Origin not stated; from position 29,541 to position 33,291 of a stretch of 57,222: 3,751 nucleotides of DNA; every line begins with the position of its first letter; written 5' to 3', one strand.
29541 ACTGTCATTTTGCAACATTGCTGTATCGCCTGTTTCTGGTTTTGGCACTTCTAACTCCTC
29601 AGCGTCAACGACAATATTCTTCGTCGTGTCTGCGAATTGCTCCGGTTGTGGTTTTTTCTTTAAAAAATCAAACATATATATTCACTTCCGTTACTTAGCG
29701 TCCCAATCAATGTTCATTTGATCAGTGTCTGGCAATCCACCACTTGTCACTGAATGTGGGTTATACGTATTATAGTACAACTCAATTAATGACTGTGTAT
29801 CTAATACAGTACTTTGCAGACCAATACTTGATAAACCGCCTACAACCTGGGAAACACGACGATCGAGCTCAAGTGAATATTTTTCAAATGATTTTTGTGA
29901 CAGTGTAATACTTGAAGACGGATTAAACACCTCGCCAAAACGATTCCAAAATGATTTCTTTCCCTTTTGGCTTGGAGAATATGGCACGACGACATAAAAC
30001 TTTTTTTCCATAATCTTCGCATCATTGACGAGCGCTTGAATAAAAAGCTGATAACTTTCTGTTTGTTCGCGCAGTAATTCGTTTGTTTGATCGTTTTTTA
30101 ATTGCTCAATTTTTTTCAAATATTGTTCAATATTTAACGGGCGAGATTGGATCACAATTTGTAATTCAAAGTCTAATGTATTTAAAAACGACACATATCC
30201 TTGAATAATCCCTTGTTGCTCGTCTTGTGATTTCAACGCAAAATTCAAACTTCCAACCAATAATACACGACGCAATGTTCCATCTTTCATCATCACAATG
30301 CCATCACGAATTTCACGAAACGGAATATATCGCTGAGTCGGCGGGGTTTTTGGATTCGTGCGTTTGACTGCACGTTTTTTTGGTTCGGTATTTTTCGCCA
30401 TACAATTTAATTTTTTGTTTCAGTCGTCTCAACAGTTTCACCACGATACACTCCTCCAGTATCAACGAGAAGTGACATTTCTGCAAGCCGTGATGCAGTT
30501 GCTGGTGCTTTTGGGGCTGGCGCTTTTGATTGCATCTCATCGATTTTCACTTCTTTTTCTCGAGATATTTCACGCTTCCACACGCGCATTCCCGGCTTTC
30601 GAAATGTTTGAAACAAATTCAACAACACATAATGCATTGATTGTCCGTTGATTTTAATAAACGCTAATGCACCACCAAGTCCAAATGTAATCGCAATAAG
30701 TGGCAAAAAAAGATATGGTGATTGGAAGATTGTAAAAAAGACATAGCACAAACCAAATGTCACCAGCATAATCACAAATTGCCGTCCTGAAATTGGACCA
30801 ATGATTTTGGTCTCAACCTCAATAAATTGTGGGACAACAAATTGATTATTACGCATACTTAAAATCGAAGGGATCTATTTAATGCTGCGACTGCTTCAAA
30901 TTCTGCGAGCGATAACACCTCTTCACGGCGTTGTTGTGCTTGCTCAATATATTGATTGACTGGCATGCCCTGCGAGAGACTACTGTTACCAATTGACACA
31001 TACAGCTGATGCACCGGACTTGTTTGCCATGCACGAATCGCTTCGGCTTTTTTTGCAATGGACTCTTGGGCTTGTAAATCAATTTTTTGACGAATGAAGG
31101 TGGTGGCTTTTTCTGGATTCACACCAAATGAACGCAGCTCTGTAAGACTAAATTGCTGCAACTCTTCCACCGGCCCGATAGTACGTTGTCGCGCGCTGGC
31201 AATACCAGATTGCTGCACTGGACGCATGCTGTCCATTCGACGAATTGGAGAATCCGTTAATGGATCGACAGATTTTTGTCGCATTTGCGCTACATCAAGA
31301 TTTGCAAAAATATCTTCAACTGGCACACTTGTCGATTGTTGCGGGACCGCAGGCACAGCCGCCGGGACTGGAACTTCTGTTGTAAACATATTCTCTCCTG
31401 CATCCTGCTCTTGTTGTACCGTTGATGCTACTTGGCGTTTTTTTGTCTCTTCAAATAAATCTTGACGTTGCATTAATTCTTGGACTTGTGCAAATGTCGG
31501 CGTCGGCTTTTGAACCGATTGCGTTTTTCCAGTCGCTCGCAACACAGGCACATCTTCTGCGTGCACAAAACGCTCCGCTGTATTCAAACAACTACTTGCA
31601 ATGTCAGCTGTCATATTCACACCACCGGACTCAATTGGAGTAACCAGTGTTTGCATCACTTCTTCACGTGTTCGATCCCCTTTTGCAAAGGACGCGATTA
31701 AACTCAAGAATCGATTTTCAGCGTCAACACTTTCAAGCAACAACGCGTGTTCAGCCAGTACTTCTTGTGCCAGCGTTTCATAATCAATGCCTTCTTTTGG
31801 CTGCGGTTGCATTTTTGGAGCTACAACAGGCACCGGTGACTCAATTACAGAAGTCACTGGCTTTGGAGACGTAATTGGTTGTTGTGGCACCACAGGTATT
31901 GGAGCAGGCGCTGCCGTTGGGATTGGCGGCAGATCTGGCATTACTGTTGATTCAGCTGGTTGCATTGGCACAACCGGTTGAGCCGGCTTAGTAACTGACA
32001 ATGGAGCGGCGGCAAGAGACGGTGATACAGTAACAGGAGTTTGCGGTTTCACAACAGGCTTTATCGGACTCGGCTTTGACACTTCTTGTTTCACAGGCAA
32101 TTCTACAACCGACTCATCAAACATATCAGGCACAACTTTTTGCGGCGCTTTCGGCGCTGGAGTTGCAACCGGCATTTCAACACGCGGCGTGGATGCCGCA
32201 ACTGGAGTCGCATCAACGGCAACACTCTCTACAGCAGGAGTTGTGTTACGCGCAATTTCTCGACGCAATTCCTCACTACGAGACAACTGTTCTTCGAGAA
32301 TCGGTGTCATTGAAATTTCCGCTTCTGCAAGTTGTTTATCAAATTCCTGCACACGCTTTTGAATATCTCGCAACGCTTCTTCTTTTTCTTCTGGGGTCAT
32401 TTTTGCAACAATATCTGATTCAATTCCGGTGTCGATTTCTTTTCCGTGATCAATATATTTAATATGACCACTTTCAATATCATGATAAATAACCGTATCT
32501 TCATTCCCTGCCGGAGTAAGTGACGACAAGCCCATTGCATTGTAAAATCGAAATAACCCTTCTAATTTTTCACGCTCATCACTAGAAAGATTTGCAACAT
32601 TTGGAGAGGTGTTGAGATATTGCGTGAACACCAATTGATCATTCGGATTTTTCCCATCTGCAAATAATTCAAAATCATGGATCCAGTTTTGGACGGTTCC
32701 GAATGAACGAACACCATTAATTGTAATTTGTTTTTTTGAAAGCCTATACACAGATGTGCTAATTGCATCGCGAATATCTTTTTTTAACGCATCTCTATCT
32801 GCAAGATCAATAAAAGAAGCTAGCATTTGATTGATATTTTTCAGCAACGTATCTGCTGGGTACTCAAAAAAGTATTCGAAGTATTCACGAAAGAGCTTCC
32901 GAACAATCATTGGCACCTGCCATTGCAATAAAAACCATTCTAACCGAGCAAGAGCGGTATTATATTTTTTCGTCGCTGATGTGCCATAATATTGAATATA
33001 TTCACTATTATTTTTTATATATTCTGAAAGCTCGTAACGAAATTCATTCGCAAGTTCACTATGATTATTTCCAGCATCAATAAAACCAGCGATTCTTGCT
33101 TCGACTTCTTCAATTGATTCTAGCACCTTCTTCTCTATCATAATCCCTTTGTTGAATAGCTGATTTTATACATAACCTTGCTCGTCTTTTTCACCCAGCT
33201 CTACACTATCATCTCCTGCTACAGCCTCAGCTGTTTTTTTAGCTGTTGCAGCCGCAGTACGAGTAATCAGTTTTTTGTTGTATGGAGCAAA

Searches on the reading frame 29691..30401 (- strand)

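Call 8: search_protein_families(library=pfam, proteins=[window:29691-30401:-], max_evalue=0.01)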
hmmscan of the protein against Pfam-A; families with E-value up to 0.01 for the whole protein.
window:29691-30401:- (236 aa): 0 families

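Call 69: search_protein_families(library=ncbifam, proteins=[window:29691-30401:-], max_evalue=0.1)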
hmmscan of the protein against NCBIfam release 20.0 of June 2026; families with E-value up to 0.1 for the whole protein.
window:29691-30401:- (236 aa): 3 families
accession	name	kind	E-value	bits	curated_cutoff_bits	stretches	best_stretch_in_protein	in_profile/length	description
NF045975.1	VirB4_plasma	equivalog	1.3e-11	43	590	1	15-175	97-265/894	Mbov_0397 family ICE element conjugal transfer ATPase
NF045971.1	conju_CD1110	equivalog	4.4e-09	35.2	325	1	22-139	1-119/752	VirB4-like conjugal transfer ATPase, CD1110 family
NF041427.1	TrsD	subfamily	6.4e-06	26.1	200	1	36-141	29-144/201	TrsD/TraD family conjugative transfer protein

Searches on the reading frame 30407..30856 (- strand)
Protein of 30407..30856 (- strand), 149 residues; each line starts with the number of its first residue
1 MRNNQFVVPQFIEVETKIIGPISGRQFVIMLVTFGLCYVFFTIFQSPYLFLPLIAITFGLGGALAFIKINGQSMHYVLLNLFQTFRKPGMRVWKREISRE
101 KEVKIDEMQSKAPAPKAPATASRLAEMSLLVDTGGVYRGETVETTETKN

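Call 7: search_protein_families(library=pfam, proteins=[window:30407-30856:-], max_evalue=0.01)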
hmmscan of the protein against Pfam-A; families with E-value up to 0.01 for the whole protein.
window:30407-30856:- (149 aa): 2 families
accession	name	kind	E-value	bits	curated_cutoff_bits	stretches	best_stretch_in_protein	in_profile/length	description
PF12666.12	PrgI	-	1e-07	32.8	27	1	13-92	8-90/91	PrgI family protein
PF04206.17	MtrE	-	0.0003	20.7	26.6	1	4-61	111-167/271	Tetrahydromethanopterin S-methyltransferase, subunit E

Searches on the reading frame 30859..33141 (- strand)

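Call 7: search_protein_families(library=pfam, proteins=[window:30859-33141:-], max_evalue=0.01)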
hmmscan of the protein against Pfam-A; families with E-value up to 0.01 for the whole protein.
window:30859-33141:- (760 aa): 0 families

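Call 69: search_protein_families(library=ncbifam, proteins=[window:30859-33141:-], max_evalue=0.1)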
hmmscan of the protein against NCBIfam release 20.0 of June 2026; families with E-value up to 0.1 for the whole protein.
window:30859-33141:- (760 aa): 1 family
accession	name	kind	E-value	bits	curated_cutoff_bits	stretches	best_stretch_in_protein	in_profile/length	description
TIGR03085.1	TIGR03085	hypoth_equivalog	0.081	12.4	138.85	0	496-540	70-114/201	TIGR03085 family metal-binding protein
